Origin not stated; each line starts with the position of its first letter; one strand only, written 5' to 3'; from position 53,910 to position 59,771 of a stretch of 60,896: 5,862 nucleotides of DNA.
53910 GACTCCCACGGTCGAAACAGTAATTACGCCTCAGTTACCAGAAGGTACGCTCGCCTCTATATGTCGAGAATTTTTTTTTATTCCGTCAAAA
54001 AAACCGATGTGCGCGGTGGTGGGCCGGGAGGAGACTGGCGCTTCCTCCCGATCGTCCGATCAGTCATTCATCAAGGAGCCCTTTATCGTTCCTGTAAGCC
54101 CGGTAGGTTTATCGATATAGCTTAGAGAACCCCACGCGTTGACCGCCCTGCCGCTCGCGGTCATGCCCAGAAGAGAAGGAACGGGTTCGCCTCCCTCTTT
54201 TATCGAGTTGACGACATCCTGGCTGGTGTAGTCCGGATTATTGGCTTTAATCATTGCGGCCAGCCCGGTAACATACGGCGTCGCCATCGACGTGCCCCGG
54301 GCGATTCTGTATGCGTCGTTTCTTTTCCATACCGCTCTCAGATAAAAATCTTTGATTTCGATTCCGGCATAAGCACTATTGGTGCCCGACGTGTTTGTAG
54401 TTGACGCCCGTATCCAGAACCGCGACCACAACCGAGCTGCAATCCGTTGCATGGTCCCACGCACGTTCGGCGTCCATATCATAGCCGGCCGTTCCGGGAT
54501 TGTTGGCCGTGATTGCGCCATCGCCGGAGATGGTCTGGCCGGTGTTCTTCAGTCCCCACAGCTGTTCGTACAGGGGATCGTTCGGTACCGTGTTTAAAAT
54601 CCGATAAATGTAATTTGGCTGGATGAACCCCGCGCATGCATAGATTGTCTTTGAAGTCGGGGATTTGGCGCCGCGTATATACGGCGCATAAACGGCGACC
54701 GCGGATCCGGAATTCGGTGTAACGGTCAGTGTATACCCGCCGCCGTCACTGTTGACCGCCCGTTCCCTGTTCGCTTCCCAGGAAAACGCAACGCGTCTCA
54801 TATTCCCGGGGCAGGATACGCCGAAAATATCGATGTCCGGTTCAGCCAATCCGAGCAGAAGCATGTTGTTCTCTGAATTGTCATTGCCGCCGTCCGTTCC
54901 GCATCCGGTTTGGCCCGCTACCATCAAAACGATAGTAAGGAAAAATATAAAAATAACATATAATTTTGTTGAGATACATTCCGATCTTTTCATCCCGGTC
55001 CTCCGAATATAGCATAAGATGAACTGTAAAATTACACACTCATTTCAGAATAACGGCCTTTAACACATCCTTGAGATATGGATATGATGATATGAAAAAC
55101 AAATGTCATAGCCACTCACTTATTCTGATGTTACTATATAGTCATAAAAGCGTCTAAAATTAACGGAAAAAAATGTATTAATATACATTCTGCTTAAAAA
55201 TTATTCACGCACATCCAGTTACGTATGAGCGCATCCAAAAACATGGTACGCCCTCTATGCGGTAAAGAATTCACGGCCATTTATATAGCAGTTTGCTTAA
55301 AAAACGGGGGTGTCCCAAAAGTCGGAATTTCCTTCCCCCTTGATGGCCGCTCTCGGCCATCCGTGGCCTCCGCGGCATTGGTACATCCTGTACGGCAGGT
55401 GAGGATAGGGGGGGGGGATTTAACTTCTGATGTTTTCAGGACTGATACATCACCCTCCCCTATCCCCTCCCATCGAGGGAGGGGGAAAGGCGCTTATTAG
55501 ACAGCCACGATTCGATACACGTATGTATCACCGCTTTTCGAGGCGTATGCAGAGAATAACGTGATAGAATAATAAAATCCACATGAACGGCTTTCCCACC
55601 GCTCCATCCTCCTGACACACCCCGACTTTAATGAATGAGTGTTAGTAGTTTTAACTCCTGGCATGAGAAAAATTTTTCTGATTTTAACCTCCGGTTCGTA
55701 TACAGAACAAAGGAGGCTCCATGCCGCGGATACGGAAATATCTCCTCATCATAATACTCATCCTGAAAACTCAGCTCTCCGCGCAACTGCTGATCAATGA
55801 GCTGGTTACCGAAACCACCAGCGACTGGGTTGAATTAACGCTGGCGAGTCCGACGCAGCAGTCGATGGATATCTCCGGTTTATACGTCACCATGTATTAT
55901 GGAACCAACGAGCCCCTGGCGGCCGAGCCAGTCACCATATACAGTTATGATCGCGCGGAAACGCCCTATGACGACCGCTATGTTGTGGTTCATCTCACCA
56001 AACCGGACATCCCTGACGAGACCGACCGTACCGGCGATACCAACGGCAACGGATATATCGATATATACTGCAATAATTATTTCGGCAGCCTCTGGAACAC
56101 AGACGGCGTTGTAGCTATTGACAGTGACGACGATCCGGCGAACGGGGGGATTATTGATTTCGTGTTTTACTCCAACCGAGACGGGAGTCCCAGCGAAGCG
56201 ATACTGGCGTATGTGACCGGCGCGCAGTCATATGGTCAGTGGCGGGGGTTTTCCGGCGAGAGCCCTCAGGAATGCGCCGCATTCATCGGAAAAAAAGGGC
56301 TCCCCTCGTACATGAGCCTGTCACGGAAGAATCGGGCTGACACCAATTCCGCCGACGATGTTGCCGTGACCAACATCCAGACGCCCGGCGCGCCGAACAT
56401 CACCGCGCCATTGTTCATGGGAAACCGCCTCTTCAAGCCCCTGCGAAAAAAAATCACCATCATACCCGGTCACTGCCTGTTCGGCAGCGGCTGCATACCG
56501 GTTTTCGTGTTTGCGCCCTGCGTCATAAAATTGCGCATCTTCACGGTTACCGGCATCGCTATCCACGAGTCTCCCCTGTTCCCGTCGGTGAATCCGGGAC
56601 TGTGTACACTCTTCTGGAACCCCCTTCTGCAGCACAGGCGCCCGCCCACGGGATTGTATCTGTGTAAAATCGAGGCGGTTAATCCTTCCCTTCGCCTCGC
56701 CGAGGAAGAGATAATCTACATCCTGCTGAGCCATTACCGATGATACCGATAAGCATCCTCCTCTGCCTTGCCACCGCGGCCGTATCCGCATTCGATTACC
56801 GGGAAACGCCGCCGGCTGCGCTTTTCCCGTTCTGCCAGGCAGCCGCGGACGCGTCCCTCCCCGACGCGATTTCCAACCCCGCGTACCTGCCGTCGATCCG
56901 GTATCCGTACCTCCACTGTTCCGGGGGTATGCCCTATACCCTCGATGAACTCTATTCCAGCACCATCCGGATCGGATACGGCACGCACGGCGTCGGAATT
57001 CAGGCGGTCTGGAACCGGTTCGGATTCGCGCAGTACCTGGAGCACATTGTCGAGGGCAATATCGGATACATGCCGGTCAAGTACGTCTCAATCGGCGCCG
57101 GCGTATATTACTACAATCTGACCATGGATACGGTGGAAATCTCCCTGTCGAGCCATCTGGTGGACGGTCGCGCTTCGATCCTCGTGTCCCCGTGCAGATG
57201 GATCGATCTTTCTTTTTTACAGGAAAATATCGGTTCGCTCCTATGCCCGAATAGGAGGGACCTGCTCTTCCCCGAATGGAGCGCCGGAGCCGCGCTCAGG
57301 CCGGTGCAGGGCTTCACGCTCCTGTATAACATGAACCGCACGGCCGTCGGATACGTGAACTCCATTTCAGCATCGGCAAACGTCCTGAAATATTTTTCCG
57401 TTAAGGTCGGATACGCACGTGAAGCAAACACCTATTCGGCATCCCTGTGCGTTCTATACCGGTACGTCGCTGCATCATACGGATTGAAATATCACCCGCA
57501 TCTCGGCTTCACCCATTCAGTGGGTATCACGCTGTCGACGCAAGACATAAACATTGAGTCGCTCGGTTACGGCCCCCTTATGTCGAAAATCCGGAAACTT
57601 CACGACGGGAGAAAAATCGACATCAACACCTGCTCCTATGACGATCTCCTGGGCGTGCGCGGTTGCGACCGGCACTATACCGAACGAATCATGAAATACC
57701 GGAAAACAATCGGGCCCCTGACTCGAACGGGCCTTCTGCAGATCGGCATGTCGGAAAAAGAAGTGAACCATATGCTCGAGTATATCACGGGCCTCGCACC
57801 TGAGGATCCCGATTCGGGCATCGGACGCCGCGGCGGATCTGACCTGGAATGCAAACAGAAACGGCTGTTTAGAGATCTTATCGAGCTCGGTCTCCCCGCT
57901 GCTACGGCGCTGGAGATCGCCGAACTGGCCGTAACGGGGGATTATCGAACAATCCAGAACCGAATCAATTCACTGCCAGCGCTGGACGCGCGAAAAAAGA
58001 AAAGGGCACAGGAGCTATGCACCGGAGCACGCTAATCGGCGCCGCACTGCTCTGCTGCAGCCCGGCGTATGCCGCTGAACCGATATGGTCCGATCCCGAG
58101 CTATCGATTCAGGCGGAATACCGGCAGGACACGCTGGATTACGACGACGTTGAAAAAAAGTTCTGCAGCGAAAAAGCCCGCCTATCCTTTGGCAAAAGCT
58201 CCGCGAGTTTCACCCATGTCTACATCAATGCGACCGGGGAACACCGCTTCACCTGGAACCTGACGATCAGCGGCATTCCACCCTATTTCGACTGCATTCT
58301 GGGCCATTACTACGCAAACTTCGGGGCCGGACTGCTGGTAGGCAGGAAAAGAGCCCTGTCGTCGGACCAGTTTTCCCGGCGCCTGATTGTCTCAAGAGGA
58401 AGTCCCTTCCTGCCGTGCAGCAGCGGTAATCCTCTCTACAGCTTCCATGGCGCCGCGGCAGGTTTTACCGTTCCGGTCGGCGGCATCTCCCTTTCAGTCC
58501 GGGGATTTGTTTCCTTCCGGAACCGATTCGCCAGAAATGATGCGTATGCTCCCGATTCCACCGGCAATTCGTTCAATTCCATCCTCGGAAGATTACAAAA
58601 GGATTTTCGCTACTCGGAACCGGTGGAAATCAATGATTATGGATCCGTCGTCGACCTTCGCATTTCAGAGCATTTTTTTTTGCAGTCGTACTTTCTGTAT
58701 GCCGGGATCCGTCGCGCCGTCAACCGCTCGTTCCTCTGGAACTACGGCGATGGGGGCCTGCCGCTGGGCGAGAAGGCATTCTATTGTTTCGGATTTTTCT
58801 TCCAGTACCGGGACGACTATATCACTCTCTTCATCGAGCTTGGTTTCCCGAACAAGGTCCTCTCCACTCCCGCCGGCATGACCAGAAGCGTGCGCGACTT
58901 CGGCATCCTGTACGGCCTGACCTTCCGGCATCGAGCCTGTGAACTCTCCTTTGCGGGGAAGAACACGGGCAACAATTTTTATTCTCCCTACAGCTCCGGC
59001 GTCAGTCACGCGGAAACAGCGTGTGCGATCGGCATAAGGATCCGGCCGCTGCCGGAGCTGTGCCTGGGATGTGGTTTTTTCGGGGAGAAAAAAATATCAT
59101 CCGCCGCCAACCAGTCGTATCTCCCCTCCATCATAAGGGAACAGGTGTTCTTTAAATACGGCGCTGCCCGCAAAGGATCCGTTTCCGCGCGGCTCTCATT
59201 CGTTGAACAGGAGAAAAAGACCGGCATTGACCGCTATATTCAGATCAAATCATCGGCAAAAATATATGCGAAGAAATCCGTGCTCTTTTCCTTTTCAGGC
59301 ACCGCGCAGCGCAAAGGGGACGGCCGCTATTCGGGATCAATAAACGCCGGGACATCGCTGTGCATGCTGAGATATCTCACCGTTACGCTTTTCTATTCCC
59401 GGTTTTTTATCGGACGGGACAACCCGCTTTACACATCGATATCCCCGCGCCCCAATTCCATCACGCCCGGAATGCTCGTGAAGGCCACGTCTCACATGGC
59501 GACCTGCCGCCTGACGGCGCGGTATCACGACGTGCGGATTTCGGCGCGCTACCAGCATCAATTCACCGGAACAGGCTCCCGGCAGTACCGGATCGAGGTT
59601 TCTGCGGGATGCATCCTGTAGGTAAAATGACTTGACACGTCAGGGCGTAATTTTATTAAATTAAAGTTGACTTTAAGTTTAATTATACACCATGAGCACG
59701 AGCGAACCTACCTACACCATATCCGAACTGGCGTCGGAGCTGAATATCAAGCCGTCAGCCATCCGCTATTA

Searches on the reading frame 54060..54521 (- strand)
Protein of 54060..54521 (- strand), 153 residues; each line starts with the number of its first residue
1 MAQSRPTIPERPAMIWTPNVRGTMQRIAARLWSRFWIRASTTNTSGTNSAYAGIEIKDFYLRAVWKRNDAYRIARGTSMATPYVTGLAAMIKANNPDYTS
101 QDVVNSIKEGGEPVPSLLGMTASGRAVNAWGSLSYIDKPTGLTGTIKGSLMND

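Call 11: search_protein_families(library=pfam, proteins=[window:54060-54521:-], max_evalue=0.1)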
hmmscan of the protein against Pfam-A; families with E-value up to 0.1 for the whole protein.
window:54060-54521:- (153 aa): 1 family
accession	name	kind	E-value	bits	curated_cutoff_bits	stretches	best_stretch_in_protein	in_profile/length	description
PF00082.27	Peptidase_S8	-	1.1e-06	28.7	21.8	1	67-103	229-265/288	Subtilase family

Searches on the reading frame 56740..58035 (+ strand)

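Call 22: search_protein_families(library=pfam, proteins=[window:56740-58035:+], max_evalue=1)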
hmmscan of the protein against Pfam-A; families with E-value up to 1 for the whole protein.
window:56740-58035:+ (431 aa): 1 family
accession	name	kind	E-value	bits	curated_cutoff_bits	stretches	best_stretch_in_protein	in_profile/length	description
PF12836.13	HHH_3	-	1.8e-06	28.4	27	1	291-329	4-42/65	Helix-hairpin-helix motif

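Call 23: search_protein_families(library=ncbifam, proteins=[window:56740-58035:+], max_evalue=1)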
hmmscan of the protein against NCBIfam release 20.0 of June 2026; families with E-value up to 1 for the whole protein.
window:56740-58035:+ (431 aa): 2 families
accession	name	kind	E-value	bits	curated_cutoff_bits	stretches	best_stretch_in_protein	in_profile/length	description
TIGR03916.1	rSAM_link_UDG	hypoth_equivalog_domain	0.1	11.6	343.5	1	292-346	321-374/415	putative DNA modification/repair radical SAM protein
NF033136.1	SMR_qac_K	exception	0.2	12.4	205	0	179-244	14-75/110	quaternary ammonium compound efflux SMR transporter QacK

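Call 96: search_protein_families(library=padloc, proteins=[window:56740-58035:+], max_evalue=0.01)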
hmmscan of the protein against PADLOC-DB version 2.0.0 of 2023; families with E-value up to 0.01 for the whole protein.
window:56740-58035:+ (431 aa): 0 families

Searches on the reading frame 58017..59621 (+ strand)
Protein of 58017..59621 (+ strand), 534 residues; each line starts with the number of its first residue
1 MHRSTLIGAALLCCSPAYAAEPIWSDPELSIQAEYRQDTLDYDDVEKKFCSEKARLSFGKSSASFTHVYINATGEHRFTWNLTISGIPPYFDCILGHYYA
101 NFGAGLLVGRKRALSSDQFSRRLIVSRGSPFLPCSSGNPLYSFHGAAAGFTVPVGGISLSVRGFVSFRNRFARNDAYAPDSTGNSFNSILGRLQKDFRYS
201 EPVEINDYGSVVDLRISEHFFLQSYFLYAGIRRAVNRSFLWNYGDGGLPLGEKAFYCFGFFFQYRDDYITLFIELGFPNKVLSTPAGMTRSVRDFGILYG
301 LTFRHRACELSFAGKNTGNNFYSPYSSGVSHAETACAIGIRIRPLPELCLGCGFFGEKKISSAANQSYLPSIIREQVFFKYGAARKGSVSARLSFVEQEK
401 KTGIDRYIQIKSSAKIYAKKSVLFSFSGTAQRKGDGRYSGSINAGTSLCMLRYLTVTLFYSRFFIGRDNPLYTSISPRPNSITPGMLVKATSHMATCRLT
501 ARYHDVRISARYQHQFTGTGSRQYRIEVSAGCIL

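Call 22: search_protein_families(library=pfam, proteins=[window:58017-59621:+], max_evalue=1)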
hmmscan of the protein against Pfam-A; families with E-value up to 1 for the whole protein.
window:58017-59621:+ (534 aa): 0 families

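Call 23: search_protein_families(library=ncbifam, proteins=[window:58017-59621:+], max_evalue=1)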
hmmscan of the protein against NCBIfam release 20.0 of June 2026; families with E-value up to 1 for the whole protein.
window:58017-59621:+ (534 aa): 1 family
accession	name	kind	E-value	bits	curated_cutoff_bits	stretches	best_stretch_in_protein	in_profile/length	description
TIGR00864.1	PCC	subfamily_domain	0.16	8.2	1861.4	1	220-258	1409-1447/2700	polycystin cation channel protein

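Call 96: search_protein_families(library=padloc, proteins=[window:58017-59621:+], max_evalue=0.01)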
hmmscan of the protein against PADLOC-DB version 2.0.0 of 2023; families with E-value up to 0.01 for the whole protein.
window:58017-59621:+ (534 aa): 0 families
